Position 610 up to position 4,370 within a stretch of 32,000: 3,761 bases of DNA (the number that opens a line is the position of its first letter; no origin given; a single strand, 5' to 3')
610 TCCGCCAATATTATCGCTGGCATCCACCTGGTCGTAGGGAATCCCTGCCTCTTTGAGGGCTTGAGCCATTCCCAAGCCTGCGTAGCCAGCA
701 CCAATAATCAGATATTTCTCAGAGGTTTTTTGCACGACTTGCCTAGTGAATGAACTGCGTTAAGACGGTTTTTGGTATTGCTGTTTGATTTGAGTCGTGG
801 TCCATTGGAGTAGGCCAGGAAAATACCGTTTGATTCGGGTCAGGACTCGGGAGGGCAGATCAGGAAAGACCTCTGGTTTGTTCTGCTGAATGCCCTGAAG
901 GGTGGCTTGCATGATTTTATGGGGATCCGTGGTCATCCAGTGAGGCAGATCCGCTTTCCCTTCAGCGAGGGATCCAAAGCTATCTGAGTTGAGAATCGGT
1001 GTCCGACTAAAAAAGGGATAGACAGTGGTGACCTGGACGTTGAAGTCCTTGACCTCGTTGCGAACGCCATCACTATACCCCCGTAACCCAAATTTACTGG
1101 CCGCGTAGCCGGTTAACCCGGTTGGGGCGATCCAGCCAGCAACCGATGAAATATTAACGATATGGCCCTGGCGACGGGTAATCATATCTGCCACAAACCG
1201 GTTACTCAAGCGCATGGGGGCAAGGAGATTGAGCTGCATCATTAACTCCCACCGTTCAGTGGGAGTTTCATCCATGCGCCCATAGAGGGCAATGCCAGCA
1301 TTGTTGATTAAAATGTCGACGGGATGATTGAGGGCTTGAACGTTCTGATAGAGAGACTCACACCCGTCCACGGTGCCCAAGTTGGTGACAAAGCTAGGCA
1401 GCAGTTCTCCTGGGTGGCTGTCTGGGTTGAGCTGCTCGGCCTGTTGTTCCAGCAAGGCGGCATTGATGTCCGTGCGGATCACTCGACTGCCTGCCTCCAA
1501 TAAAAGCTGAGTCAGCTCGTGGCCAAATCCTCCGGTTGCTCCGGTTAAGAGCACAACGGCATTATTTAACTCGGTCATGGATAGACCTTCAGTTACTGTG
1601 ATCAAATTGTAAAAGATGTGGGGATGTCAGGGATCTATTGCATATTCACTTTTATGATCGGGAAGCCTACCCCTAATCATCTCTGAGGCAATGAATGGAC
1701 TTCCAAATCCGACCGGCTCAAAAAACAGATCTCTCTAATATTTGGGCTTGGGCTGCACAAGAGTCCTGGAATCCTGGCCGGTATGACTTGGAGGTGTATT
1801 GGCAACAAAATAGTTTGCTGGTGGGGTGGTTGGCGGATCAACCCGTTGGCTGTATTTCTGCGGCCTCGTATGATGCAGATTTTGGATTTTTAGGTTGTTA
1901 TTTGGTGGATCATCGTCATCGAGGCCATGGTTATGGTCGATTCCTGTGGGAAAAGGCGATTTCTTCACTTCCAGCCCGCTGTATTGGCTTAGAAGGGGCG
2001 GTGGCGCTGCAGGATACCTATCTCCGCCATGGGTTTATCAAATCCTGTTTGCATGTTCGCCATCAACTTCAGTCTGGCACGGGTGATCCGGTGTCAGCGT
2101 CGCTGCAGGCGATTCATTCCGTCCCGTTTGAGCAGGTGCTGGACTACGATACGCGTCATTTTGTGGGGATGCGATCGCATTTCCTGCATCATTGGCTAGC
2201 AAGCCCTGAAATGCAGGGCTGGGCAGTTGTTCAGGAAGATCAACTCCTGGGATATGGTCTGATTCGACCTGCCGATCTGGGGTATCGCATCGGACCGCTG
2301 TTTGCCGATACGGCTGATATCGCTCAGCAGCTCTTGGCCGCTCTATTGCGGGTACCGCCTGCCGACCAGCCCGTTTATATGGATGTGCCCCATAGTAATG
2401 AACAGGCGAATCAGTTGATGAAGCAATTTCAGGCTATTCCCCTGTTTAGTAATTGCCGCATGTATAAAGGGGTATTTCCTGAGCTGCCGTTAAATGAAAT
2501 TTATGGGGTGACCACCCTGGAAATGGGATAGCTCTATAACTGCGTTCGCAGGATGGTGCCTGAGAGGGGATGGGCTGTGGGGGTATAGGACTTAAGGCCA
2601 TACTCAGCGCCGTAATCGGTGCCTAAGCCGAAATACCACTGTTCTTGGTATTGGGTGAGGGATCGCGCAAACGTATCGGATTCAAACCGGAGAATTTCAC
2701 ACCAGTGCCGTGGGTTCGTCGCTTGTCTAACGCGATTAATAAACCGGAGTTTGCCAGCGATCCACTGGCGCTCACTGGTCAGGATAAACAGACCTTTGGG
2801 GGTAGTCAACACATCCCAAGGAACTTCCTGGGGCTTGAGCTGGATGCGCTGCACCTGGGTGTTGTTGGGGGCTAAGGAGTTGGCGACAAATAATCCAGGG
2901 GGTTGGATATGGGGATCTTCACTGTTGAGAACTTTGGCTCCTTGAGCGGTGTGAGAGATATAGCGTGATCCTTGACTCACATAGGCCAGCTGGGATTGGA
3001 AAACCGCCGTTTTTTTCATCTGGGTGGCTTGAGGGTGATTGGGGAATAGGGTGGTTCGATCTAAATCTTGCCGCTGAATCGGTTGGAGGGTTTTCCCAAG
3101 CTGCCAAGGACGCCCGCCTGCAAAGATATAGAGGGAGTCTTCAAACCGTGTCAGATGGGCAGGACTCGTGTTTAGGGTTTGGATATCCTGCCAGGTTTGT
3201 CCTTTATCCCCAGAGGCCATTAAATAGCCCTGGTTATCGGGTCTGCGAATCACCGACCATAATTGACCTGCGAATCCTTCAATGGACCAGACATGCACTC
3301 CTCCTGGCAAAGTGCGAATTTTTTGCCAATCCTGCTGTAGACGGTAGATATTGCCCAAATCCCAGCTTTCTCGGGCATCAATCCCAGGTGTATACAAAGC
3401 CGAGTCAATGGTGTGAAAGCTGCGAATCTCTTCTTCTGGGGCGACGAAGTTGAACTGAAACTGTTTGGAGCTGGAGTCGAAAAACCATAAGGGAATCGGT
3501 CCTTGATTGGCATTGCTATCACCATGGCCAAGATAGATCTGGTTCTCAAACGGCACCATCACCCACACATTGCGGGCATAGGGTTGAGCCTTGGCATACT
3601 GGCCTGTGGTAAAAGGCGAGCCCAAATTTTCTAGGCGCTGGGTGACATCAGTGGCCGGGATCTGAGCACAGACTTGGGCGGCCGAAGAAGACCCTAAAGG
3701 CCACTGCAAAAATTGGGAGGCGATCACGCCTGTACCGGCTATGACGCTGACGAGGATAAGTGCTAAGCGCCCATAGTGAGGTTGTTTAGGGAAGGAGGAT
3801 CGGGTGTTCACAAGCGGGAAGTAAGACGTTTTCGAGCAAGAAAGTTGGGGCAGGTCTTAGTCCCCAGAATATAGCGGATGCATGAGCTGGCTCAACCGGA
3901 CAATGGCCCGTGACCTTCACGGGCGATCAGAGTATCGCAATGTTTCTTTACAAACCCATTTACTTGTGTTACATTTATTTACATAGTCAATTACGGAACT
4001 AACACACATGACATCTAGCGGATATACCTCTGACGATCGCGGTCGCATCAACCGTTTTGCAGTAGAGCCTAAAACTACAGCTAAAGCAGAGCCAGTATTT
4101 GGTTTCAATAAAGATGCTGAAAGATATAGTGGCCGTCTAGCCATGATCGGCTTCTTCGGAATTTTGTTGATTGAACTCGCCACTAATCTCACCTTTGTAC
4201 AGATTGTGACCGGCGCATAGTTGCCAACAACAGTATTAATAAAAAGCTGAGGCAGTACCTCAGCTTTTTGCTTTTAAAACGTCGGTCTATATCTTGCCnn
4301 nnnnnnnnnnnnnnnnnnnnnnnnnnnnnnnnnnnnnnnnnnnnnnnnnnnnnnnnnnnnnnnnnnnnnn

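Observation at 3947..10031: Compact high-light acclimation island: RpaB-type regulator, three HLIPs plus one relic, group-2 sigma factor, pgr5 and ftsH within 6 kb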

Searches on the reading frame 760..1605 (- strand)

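Call 55: search_protein_families(library=pfam, proteins=[window:760-1605:-], max_evalue=0.00001)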
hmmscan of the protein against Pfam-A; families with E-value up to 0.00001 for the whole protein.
window:760-1605:- (281 aa): 3 families
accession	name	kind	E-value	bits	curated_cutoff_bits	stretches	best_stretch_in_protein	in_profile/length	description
PF00106.31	adh_short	-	3.3e-41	141.4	26.6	1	17-206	2-188/195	short chain dehydrogenase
PF13561.12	adh_short_C2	-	1.2e-22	81.1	27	1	22-208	1-184/236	Enoyl-(Acyl carrier protein) reductase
PF08659.16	KR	-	8.1e-07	29.6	22.6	1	16-170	1-152/180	KR domain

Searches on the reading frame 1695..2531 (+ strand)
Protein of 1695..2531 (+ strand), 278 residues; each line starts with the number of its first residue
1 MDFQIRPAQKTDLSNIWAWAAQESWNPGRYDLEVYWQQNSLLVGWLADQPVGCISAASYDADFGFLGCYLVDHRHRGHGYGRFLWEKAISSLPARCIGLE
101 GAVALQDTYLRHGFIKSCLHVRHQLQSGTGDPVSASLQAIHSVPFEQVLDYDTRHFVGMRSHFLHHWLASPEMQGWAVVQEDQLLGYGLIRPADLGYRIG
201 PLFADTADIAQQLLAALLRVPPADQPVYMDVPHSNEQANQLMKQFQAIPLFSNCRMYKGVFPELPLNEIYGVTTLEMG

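Call 4: search_protein_families(library=pfam, proteins=[window:1695-2531:+], max_evalue=0.01)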
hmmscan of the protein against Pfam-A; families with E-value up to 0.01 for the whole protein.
window:1695-2531:+ (278 aa): 4 families
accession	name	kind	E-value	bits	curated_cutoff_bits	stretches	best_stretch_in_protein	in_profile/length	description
PF18014.7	Acetyltransf_18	-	6.4e-26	90.9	22.7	1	148-271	1-124/124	Acetyltransferase (GNAT) domain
PF00583.31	Acetyltransf_1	-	2.6e-13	50.7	20.7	1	12-114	3-116/116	Acetyltransferase (GNAT) family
PF13508.13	Acetyltransf_7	-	1.2e-06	29.2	27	1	44-115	8-83/84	Acetyltransferase (GNAT) domain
PF13673.13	Acetyltransf_10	-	3.7e-05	24.1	23.6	1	39-116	31-109/128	Acetyltransferase (GNAT) domain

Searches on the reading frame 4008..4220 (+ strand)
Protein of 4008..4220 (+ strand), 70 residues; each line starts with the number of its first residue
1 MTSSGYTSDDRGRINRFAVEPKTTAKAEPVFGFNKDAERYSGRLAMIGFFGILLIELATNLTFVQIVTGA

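Call 4: search_protein_families(library=pfam, proteins=[window:4008-4220:+], max_evalue=0.01)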
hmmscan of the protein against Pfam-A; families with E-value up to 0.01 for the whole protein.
window:4008-4220:+ (70 aa): 1 family
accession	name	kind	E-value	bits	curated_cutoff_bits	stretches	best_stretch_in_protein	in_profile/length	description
PF00504.26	Chloroa_b-bind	-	0.0004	21.4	22.3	1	30-59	26-55/162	Chlorophyll A-B binding protein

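Call 5: search_protein_families(library=ncbifam, proteins=[window:4008-4220:+], max_evalue=0.001)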
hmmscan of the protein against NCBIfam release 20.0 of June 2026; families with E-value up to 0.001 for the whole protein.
window:4008-4220:+ (70 aa): 1 family
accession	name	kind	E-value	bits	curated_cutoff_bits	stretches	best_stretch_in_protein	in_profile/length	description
NF033486.1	harvest_ssl1498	equivalog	8.5e-06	25.6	45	1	7-55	1-42/53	photosystem II assembly protein Psb34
